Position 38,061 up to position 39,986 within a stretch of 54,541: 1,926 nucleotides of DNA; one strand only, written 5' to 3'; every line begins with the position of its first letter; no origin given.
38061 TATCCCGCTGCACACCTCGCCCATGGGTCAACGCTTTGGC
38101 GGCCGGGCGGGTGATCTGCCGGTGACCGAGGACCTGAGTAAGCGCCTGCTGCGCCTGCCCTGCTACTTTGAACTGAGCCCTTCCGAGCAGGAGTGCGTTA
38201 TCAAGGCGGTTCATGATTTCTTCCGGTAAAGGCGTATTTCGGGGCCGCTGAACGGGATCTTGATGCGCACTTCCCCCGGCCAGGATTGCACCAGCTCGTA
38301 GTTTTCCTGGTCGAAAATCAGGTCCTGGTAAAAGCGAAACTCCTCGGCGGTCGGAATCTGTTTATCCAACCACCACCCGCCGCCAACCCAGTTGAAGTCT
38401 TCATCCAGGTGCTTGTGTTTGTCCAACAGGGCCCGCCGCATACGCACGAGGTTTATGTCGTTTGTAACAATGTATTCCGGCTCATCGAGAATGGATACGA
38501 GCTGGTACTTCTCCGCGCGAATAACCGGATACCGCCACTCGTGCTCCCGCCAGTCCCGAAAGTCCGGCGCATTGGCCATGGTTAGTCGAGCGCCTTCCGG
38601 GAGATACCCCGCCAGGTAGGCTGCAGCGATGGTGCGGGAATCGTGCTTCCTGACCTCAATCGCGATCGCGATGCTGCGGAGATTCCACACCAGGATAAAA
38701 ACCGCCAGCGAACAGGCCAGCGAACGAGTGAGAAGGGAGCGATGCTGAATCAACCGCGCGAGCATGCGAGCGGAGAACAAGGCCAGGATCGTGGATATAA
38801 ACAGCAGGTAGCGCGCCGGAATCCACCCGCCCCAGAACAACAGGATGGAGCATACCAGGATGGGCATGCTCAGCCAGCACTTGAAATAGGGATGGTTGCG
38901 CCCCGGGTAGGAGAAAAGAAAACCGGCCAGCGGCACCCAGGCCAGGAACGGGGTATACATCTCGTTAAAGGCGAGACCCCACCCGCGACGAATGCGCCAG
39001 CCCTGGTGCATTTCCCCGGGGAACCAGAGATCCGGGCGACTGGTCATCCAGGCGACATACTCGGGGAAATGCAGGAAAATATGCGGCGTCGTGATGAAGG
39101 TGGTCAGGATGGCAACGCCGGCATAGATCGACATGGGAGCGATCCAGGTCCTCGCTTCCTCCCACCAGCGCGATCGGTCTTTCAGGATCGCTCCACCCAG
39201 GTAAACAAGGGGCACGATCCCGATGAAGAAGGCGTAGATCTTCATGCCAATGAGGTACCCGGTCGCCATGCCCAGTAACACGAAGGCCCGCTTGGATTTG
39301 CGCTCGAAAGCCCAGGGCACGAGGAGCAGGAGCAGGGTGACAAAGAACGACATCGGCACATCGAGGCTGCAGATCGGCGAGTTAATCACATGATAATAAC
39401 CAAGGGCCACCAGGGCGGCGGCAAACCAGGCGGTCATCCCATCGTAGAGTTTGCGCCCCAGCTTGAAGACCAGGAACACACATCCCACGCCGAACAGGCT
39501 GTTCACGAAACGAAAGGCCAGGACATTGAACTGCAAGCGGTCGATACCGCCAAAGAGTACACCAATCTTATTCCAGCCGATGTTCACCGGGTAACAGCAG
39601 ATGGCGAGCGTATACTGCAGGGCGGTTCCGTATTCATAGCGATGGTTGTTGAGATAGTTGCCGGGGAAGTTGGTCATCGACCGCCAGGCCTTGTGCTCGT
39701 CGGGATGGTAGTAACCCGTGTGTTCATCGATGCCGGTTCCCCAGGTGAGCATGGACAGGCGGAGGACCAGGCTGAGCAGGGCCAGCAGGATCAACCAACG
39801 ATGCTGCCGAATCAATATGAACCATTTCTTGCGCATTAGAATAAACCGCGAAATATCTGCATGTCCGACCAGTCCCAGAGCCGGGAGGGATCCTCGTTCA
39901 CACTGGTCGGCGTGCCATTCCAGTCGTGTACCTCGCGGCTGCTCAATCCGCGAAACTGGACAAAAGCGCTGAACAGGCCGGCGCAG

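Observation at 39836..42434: Tandem paralogous polytopic membrane proteins with a conserved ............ C-terminus, translationally coupled to the UGM gene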

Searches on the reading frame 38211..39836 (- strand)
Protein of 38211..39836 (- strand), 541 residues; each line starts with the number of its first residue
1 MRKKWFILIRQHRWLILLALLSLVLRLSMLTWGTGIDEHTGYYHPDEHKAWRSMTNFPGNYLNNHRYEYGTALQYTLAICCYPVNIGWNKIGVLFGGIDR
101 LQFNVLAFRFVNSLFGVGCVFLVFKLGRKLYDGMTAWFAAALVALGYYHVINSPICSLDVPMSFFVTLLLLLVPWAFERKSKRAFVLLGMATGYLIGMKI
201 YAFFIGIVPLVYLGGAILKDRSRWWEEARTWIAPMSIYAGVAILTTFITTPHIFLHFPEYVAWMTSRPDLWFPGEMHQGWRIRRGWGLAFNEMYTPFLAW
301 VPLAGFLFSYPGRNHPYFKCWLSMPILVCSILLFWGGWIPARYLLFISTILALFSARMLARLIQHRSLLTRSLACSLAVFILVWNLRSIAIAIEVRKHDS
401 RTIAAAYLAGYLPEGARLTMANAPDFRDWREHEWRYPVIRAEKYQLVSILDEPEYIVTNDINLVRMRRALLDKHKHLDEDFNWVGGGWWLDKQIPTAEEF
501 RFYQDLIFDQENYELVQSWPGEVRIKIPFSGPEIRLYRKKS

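Call 10: search_protein_families(library=pfam, proteins=[window:38211-39836:-], max_evalue=1)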
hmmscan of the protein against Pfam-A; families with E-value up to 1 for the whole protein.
window:38211-39836:- (541 aa): 1 family
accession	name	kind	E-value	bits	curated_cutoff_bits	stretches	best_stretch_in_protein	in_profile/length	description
PF13231.12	PMT_2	-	1.3e-08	35.6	26.1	1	103-233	19-146/160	Dolichyl-phosphate-mannose-protein mannosyltransferase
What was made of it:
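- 38211..39836 (-): Gene C: 541-aa GT-C of the PMT_2 (ArnT/PMT-like) family, joined to B by TAATG. Pfam PF13231 E 1.3e-8, above cut-off (call 10).
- Checked: The third gene (38211-39836) is GT-C-like: Pfam PMT_2, 35.6 bits against a cut-off of 26.1 (call 10).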

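Call 11: search_protein_families(library=ncbifam, proteins=[window:38211-39836:-], max_evalue=1)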
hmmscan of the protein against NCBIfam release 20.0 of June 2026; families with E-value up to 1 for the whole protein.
window:38211-39836:- (541 aa): 1 family
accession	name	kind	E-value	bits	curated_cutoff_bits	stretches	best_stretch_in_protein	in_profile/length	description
TIGR04154.1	archaeo_STT3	subfamily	0.37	9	450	1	105-208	95-200/831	oligosaccharyl transferase, archaeosortase A system-associated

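Call 90: find_homologous_proteins(query=window:38211-39836:-, max_evalue=0.00001)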
Query window:38211-39836:- (541 aa): 4 proteins with E <= 0.00001 among 8000 candidates.
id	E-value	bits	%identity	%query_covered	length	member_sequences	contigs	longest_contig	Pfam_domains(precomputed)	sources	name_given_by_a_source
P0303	0.0e+0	1268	100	100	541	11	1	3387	PF13231.13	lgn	-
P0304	0.0e+0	1016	79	100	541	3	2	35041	PF02366.25,PF13231.13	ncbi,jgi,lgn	ncbi:MAG: hypothetical protein ACI9QL_001304 [Candidatus Omnitrophota bacterium]|jgi:hypothetical pr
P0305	7.7e-8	50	32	27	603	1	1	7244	PF02366.25,PF13231.13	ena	-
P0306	4.1e-7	47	29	27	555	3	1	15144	PF02366.25,PF13231.13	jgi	jgi:hypothetical protein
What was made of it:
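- Tried and rejected: Homologue search for gene C. It returned only four proteins, so the control profile is shallow (call 90).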
